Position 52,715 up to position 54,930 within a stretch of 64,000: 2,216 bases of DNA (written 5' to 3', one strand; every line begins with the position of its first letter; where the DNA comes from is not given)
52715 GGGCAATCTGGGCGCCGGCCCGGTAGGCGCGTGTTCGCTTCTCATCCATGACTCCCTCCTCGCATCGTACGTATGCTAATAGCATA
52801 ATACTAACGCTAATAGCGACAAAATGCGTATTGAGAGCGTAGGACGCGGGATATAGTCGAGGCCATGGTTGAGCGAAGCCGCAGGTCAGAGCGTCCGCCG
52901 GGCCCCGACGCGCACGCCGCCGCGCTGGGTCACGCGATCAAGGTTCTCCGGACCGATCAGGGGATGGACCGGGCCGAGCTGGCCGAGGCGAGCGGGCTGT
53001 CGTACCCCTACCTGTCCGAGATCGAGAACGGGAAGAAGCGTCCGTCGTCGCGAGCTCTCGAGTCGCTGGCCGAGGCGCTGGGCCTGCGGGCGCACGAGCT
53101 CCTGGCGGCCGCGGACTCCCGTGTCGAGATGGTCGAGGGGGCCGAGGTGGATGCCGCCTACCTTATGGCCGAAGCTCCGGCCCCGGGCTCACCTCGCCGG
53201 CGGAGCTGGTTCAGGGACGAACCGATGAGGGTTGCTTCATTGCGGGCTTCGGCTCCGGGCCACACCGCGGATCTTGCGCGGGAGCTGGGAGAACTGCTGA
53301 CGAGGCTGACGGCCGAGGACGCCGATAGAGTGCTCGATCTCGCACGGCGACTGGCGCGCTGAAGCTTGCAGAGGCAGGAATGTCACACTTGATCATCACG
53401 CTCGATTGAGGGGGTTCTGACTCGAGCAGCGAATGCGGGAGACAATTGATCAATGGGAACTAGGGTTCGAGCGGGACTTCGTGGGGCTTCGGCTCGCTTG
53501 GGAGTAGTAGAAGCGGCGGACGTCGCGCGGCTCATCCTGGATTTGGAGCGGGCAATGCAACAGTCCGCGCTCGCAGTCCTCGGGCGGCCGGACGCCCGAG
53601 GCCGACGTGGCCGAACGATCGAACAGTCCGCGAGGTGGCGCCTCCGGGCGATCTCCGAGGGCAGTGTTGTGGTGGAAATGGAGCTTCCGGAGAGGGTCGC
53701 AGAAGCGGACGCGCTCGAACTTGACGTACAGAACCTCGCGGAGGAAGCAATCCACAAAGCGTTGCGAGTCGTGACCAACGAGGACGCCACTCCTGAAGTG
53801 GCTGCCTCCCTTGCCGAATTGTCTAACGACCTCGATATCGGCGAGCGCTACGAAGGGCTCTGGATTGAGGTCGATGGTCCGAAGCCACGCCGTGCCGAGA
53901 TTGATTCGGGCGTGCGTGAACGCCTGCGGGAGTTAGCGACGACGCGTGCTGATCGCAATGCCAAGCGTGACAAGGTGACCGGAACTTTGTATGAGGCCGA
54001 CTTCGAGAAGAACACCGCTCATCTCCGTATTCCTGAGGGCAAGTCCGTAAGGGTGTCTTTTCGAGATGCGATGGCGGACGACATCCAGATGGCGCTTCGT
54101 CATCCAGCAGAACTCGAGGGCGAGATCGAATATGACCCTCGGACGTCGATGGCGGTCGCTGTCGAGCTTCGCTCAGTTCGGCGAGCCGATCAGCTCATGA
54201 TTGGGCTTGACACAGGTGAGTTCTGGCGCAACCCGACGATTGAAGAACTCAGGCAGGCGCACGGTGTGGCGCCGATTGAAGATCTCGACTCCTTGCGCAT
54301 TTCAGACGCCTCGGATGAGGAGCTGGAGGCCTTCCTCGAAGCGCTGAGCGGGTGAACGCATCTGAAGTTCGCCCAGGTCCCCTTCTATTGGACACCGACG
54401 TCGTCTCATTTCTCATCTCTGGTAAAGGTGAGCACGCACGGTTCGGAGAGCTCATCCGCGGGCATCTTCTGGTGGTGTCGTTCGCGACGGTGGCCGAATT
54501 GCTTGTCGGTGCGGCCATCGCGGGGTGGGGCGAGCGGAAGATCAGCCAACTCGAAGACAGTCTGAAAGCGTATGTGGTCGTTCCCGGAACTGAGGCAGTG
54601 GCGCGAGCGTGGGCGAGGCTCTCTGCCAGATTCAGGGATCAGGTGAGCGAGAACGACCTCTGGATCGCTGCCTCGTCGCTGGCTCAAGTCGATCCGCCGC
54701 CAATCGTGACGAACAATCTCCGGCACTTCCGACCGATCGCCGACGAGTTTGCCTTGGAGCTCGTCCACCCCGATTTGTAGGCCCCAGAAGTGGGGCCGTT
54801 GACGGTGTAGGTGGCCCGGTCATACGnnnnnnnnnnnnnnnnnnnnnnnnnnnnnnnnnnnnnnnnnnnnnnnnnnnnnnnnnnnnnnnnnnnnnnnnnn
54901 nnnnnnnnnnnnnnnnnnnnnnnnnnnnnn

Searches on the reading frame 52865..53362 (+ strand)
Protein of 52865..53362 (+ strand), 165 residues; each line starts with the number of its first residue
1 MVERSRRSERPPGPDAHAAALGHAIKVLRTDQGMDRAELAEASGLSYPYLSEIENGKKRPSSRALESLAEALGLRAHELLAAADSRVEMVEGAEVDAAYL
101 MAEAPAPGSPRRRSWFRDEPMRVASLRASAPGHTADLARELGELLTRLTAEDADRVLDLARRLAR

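Call 6: search_protein_families(library=padloc, proteins=[window:52865-53362:+], max_evalue=0.01)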
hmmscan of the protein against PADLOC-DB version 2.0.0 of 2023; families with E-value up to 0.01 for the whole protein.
window:52865-53362:+ (165 aa): 17 families
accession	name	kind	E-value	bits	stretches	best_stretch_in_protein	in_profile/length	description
PDLC02926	HTH_VI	-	5.3e-16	56.7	1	21-85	2-66/92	-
PDLC03665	Control_protein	-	1.1e-08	33.1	1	21-83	9-72/77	control protein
PDLC03949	RmrA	-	1.9e-07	28.3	1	25-77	7-59/363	-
PDLC03953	RmrA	-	3.1e-07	28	1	18-75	3-60/373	-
PDLC04142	capH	-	7.5e-07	28.2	1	20-161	6-96/103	capH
PDLC03951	RmrA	-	3.6e-06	24.2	1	25-83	13-71/400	-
PDLC03954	RmrA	-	8e-06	23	1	22-84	12-74/380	-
PDLC03947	RmrA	-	6.9e-05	19.8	1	19-74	10-65/383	-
PDLC03664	Control_protein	-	0.0001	20.7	1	20-80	13-73/74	control protein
PDLC03955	RmrA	-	0.00015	19.1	1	17-77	17-77/371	-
PDLC03946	RmrA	-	0.00018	18.3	1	25-76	7-58/357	-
PDLC03952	RmrA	-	0.00051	17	1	28-73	30-75/395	-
PDLC04775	PDC-M69A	-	0.00082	17.9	1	20-87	7-74/113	-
PDLC03666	Control_protein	-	0.0011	17.3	1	21-79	7-65/77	control protein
PDLC03944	RmrA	-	0.0056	13.8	1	24-74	10-60/384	-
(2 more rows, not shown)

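Call 7: search_protein_families(library=pfam, proteins=[window:52865-53362:+], max_evalue=1)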
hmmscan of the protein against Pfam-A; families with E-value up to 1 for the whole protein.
window:52865-53362:+ (165 aa): 8 families
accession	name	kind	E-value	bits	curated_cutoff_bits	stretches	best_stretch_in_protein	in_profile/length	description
PF01381.28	HTH_3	-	1.1e-13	51.4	23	1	25-78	1-54/55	Helix-turn-helix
PF13560.12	HTH_31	-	1.9e-12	47.7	27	1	20-79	1-61/64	Helix-turn-helix domain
PF13443.12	HTH_26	-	1.8e-07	31.7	22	1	25-80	2-58/63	Cro/C1-type HTH DNA-binding domain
PF12844.13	HTH_19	-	2.3e-07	31.1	30.2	1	22-84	1-63/64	Helix-turn-helix domain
PF13413.12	HTH_25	-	0.0053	17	24.6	1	29-75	6-58/62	Helix-turn-helix domain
PF13744.12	HTH_37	-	0.007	16.6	27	1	19-76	17-75/80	Helix-turn-helix domain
PF20066.5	Glyoxalase_8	-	0.026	15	23.7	1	55-102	25-75/143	Glyoxalase superfamily protein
PF20331.3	DUF6626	-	0.075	14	27.3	1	48-86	30-68/96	Family of unknown function (DUF6626)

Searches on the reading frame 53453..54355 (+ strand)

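Call 6: search_protein_families(library=padloc, proteins=[window:53453-54355:+], max_evalue=0.01)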
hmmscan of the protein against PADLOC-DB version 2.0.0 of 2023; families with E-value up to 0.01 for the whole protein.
window:53453-54355:+ (300 aa): 3 families
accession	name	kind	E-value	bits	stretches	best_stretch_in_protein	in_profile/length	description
PDLC04575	PDC-M32A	-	6.8e-08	30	1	48-217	50-220/375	-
PDLC04574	PDC-M32A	-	6.6e-07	26.6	1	49-217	52-221/376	-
PDLC04576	PDC-M32A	-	1.3e-06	25.5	1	44-214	48-216/375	-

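Call 7: search_protein_families(library=pfam, proteins=[window:53453-54355:+], max_evalue=1)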
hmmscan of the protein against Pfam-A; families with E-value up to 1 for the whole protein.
window:53453-54355:+ (300 aa): 0 families

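Call 21: search_protein_families(library=ncbifam, proteins=[window:53453-54352:+], max_evalue=0.01)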
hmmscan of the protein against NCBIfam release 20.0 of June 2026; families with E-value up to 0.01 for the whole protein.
window:53453-54352:+ (300 aa): 0 families

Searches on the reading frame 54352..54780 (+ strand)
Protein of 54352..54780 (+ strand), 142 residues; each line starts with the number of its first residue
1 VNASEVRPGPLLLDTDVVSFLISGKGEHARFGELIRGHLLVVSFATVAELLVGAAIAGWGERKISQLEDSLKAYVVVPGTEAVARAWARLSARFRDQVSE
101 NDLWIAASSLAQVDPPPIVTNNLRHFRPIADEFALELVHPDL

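Call 6: search_protein_families(library=padloc, proteins=[window:54352-54780:+], max_evalue=0.01)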
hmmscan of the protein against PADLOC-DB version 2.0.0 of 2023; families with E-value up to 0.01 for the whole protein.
window:54352-54780:+ (142 aa): 0 families

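Call 7: search_protein_families(library=pfam, proteins=[window:54352-54780:+], max_evalue=1)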
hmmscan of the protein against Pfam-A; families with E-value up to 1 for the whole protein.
window:54352-54780:+ (142 aa): 1 family
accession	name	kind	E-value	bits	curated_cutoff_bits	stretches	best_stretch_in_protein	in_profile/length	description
PF01850.27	PIN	-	8.1e-11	43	23.6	1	12-112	2-103/120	PIN domain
